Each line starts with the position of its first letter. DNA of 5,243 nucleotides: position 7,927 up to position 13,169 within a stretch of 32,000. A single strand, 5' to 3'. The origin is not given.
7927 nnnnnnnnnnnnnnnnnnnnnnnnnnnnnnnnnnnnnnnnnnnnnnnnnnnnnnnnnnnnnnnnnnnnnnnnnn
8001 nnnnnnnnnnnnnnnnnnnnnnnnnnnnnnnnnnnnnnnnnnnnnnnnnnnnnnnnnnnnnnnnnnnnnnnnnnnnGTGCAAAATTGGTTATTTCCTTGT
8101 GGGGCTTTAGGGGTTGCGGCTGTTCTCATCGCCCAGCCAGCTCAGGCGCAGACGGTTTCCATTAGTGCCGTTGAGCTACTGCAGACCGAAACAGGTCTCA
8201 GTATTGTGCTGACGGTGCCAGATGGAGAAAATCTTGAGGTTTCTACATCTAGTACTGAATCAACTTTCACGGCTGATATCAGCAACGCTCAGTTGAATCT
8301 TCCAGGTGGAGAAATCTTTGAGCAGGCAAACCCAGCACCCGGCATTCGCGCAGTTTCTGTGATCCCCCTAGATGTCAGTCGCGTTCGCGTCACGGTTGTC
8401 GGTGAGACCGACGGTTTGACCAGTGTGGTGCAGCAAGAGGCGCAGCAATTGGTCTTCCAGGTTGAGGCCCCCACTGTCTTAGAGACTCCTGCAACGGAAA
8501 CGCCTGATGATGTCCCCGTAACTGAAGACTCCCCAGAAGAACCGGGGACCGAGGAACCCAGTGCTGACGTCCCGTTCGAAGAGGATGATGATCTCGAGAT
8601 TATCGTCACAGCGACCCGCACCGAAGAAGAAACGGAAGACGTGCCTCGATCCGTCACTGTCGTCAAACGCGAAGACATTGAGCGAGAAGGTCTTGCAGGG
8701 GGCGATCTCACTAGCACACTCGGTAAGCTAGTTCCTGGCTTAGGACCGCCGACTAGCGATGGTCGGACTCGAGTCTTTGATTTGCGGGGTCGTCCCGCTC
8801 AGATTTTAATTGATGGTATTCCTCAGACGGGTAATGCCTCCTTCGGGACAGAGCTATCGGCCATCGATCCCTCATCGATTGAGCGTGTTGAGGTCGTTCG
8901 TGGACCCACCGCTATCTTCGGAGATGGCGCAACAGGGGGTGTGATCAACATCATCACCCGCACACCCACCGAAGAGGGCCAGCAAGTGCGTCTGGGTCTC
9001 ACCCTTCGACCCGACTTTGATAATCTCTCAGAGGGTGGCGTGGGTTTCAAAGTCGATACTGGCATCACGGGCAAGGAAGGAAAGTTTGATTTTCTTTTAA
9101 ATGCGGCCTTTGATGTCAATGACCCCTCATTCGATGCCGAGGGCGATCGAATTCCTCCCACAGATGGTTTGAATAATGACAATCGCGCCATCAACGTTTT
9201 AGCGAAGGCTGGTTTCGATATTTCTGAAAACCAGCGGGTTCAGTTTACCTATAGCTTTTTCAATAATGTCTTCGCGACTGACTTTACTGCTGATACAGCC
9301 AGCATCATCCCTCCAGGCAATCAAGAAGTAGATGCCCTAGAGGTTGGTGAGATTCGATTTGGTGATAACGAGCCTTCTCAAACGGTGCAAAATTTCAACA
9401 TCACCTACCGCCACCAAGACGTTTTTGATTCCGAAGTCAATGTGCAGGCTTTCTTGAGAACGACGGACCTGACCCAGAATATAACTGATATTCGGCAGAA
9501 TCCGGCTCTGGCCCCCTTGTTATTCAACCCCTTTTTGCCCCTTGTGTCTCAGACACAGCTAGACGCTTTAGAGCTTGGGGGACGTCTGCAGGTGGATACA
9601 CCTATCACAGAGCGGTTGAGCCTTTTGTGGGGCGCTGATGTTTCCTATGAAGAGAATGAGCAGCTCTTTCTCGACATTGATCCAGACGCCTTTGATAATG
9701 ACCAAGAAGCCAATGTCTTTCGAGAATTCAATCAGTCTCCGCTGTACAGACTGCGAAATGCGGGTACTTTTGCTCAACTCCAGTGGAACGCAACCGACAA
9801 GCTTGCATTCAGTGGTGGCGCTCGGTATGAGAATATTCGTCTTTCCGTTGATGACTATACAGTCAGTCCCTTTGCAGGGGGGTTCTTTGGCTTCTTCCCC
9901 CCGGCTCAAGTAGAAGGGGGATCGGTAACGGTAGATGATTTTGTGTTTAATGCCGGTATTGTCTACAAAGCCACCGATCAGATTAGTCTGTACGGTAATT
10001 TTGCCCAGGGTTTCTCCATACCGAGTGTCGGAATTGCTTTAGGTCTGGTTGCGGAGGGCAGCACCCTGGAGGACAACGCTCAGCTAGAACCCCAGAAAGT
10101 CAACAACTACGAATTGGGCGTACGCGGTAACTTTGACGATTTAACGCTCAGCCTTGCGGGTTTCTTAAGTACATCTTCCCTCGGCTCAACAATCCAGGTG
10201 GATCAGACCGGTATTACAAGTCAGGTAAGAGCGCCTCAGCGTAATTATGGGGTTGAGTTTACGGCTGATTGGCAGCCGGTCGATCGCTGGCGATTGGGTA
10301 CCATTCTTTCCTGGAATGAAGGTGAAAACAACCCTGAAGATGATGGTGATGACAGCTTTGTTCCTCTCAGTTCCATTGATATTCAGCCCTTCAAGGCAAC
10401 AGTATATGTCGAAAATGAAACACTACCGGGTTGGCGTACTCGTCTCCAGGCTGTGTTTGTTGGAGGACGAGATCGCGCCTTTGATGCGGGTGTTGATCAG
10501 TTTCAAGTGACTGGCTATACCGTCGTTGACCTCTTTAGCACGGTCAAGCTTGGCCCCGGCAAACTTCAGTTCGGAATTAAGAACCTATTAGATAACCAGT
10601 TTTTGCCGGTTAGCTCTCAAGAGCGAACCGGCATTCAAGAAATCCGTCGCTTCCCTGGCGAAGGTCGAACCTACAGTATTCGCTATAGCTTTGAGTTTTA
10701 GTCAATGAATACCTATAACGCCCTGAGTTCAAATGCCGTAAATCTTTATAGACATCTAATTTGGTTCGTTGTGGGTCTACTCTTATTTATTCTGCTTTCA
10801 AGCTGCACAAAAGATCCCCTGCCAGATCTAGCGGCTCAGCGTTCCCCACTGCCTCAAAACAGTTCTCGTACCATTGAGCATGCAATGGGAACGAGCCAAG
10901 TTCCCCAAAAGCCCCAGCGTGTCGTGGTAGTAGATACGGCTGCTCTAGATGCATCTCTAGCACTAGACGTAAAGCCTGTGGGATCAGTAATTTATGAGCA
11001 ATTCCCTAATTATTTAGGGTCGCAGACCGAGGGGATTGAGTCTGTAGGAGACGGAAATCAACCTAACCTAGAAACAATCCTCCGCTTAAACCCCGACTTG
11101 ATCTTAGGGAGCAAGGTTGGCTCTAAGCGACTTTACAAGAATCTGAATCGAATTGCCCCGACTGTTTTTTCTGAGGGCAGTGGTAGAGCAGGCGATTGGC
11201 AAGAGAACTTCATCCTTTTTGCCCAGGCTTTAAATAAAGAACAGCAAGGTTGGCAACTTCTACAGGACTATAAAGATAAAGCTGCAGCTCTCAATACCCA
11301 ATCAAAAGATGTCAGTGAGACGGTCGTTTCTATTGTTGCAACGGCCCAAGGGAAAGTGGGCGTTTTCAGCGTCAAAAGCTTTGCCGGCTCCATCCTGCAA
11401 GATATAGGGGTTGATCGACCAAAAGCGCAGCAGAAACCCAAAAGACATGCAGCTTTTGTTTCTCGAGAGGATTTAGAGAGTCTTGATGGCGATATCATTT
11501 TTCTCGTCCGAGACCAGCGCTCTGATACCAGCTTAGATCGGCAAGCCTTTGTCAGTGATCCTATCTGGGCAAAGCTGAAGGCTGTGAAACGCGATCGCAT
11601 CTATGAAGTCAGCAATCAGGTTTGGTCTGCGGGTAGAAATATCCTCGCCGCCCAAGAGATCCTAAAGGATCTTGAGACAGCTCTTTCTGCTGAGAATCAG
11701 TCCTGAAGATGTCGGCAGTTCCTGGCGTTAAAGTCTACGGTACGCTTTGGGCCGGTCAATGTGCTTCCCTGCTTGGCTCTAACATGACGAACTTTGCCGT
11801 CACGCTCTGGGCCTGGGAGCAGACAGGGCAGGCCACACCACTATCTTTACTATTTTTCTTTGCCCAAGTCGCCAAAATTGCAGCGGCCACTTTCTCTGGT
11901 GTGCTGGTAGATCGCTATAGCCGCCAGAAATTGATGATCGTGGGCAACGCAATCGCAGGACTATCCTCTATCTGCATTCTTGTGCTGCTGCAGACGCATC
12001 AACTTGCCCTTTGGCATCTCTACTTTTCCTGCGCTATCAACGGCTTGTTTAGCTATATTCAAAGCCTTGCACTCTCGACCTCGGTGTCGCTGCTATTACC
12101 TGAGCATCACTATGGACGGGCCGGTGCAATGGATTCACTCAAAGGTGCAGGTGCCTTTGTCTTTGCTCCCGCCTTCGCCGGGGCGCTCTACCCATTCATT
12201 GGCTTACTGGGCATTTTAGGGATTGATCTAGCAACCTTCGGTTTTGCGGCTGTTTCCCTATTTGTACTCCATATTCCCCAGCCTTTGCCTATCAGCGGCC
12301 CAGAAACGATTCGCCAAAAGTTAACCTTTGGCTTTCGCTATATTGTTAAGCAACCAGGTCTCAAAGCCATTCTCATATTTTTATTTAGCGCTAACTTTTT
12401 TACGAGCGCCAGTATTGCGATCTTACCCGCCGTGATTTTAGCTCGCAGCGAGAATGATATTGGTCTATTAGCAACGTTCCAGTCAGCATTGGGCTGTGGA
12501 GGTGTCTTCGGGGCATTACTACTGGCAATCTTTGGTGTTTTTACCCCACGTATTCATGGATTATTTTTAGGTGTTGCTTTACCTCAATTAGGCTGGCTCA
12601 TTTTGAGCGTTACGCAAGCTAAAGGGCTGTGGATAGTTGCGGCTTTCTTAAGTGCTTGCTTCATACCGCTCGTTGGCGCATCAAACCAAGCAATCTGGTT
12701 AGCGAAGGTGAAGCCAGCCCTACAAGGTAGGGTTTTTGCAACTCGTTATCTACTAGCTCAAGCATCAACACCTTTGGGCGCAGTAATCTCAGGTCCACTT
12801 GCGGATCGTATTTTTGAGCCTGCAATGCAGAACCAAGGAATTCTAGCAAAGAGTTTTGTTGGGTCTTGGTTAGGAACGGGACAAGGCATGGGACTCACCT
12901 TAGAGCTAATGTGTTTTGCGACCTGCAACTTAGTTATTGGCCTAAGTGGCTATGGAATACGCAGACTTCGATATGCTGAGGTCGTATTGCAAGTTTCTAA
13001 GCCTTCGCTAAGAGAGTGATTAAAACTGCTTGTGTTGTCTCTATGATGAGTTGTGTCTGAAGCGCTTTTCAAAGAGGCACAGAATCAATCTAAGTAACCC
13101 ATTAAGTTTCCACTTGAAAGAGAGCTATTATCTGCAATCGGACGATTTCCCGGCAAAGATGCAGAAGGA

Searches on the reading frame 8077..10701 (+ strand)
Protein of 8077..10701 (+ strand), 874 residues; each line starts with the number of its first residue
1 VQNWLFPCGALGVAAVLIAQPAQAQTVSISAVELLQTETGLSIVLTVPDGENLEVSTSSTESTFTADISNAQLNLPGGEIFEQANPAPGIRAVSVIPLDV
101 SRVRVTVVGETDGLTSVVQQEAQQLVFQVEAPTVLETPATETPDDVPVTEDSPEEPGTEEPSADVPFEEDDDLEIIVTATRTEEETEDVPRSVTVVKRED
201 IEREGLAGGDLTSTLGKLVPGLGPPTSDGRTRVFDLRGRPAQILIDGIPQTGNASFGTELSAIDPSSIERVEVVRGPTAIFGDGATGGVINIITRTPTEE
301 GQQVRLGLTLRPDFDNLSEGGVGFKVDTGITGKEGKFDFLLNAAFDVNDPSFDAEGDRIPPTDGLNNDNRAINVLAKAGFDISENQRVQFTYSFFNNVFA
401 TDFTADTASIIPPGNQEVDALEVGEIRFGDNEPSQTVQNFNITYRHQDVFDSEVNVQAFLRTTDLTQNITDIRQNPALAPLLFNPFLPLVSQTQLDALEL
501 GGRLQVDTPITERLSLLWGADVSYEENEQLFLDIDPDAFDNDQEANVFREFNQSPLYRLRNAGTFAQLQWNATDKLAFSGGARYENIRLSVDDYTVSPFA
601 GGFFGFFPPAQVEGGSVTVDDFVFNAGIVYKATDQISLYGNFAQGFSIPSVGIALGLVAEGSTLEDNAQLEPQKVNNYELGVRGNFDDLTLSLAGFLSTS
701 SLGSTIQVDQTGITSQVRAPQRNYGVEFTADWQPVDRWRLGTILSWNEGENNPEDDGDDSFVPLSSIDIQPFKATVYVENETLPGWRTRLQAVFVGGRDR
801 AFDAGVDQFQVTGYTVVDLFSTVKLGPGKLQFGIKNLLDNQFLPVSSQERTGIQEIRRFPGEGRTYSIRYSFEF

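Call 29: search_protein_families(library=pfam, proteins=[window:8077-10701:+], max_evalue=0.0001)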
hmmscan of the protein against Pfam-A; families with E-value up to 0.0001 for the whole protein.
window:8077-10701:+ (874 aa): 4 families
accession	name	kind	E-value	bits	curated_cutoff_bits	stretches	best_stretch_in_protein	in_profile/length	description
PF00593.30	TonB_dep_Rec_b-barrel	-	3.6e-41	142.9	27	1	383-837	10-436/436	TonB dependent receptor-like, beta-barrel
PF07715.20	Plug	-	2.2e-19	70.4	23.9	1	187-289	3-107/107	TonB-dependent Receptor Plug Domain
PF14905.12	OMP_b-brl_3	-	1e-09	38.5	27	1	667-752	210-298/408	Outer membrane protein beta-barrel family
PF11741.13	AMIN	-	4.4e-09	36.8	20.5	1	35-126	5-98/101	AMIN domain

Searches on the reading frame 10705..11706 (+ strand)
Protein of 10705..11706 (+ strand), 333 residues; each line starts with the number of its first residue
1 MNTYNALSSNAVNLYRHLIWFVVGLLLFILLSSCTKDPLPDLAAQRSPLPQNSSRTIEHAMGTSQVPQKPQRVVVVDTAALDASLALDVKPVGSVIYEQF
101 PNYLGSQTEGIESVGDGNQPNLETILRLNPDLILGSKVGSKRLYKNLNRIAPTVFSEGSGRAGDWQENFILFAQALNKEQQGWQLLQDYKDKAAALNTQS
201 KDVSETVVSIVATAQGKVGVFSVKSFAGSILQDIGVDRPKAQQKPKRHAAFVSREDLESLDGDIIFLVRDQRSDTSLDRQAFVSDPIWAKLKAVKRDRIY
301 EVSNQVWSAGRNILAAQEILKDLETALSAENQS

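Call 29: search_protein_families(library=pfam, proteins=[window:10705-11706:+], max_evalue=0.0001)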
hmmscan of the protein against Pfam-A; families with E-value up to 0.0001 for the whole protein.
window:10705-11706:+ (333 aa): 1 family
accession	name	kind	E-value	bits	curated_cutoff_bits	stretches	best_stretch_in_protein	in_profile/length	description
PF01497.23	Peripla_BP_2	-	1.3e-28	100.4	27.5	1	73-303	1-232/235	Periplasmic binding protein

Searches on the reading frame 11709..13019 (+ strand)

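Call 29: search_protein_families(library=pfam, proteins=[window:11709-13019:+], max_evalue=0.0001)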
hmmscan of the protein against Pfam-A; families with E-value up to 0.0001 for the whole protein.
window:11709-13019:+ (436 aa): 2 families
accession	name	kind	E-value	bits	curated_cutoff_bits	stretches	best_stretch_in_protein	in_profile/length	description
PF07690.21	MFS_1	-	3.8e-21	75.8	33.4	1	13-357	1-346/347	Major Facilitator Superfamily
PF05977.19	MFS_3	-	3e-11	42.9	27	1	8-367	10-369/524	Transmembrane secretion effector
